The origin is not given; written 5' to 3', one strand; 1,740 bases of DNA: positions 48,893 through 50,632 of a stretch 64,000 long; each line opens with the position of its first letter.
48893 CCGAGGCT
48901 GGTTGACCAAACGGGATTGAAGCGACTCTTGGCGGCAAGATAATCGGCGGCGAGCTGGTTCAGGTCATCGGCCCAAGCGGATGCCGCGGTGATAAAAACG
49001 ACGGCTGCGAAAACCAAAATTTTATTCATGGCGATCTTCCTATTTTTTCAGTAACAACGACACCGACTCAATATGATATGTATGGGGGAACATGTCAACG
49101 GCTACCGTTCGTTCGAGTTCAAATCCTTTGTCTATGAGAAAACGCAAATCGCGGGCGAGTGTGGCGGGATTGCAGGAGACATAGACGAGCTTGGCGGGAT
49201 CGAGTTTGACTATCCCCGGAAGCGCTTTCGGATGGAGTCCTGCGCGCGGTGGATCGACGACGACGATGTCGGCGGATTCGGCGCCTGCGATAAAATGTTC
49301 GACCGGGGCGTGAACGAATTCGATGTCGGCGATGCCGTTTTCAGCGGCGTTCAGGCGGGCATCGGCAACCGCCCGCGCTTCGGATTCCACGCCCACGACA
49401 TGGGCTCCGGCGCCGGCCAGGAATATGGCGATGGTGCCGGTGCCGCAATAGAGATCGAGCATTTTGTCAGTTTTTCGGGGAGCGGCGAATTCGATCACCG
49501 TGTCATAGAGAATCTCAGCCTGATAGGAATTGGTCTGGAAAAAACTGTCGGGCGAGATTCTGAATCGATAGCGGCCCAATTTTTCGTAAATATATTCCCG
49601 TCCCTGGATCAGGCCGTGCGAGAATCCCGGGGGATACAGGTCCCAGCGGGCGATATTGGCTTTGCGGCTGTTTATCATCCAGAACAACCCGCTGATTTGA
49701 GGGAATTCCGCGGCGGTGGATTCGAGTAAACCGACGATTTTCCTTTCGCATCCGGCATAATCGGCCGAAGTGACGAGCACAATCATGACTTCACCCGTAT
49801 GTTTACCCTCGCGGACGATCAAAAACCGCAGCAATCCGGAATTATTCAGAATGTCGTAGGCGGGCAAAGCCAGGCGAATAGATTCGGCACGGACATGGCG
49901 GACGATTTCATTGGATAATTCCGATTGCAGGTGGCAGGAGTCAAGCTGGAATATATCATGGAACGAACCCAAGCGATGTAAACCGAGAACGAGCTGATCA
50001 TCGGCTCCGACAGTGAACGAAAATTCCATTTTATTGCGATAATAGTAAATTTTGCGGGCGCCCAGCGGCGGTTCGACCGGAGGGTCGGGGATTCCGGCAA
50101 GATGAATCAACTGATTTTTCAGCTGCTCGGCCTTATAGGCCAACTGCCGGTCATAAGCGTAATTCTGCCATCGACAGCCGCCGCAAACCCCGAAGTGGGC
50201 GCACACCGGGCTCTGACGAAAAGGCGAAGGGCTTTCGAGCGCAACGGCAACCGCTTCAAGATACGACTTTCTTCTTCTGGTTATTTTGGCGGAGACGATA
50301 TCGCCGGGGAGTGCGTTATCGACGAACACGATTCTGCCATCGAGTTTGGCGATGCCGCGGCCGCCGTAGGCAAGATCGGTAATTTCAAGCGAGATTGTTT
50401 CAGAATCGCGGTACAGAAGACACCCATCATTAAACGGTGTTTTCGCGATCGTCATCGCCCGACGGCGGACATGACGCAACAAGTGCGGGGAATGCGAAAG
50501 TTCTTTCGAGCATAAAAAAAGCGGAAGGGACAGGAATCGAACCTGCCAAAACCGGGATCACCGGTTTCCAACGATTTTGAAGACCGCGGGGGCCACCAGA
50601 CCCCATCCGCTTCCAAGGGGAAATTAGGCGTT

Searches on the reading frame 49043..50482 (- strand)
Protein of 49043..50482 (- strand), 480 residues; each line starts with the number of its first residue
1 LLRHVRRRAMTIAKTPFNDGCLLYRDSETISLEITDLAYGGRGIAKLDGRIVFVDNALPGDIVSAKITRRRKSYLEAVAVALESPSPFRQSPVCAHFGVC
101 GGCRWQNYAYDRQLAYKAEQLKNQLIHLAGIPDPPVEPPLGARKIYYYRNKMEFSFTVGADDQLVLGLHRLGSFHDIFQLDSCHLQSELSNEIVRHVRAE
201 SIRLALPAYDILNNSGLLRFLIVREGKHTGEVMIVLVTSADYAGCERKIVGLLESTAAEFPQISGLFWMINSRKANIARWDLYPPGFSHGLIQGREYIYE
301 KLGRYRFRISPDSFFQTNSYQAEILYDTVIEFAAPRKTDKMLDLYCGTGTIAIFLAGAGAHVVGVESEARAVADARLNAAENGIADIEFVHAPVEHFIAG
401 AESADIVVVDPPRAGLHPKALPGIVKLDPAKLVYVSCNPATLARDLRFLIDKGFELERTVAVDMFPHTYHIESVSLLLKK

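Call 50: search_protein_families(library=ncbifam, proteins=[window:49043-50482:-], max_evalue=0.001)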
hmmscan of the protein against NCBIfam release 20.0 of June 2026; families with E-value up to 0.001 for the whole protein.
window:49043-50482:- (480 aa): 35 families (the best 25 are shown)
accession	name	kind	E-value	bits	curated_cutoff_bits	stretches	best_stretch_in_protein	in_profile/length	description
TIGR00479.1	rumA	equivalog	7.4e-101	338.1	183.55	1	37-472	1-432/432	23S rRNA (uracil(1939)-C(5))-methyltransferase RlmD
NF009639.0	PRK13168.1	equivalog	2.9e-80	270.3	458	2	305-478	268-444/446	23S rRNA (uracil(1939)-C(5))-methyltransferase RlmD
NF002910.0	PRK03522.2-3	equivalog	5.3e-54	183.7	558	1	94-479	3-382/383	23S rRNA (uracil(747)-C(5))-methyltransferase RlmC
NF002909.0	PRK03522.2-1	equivalog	2.1e-47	162.1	553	1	94-478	3-372/374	23S rRNA (uracil(747)-C(5))-methyltransferase RlmC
TIGR02085.1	meth_trns_rumB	equivalog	4.8e-45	154.1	429.5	1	98-478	8-373/374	23S rRNA (uracil(747)-C(5))-methyltransferase RlmC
NF002913.0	PRK03522.2-6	equivalog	2.8e-24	86.1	537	2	404-477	267-338/342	23S rRNA (uracil(747)-C(5))-methyltransferase RlmC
TIGR02143.1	trmA_only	equivalog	1.5e-23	83.4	334.65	2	405-479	280-351/352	tRNA (uridine(54)-C5)-methyltransferase TrmA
TIGR03534.1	RF_mod_PrmC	equivalog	7.1e-12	45.3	199.1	1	321-412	72-165/253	peptide chain release factor N(5)-glutamine methyltransferase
NF043040.1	corrin_prot_MT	hypoth_equivalog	4.2e-09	36.1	180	1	325-408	30-115/216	corrinoid protein-associated methyltransferase CpaM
TIGR01983.1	UbiG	equivalog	2.5e-08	33.5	102.95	1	337-408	49-121/228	bifunctional 2-polyprenyl-6-hydroxyphenol methylase/3-demethylubiquinol 3-O-methyltransferase UbiG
NF011529.0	PRK14968.1-3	equivalog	9.2e-08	31.7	162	1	330-412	27-107/198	putative methyltransferase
NF053605.1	PyTRAM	equivalog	1.5e-07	31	85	1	29-74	7-52/56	TRAM domain-containing RNA chaperone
NF053718.1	23SC1962Mtase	equivalog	1.6e-07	30.4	575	1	338-413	211-290/383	23S rRNA (cytosine(1962)-C(5))-methyltransferase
TIGR01177.1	TIGR01177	hypoth_equivalog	6.4e-07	29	316.55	1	335-412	180-257/330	TIGR01177 family methyltransferase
TIGR00536.1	hemK_fam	subfamily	7.2e-07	28.6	115.5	1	337-412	113-191/286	HemK family protein methyltransferase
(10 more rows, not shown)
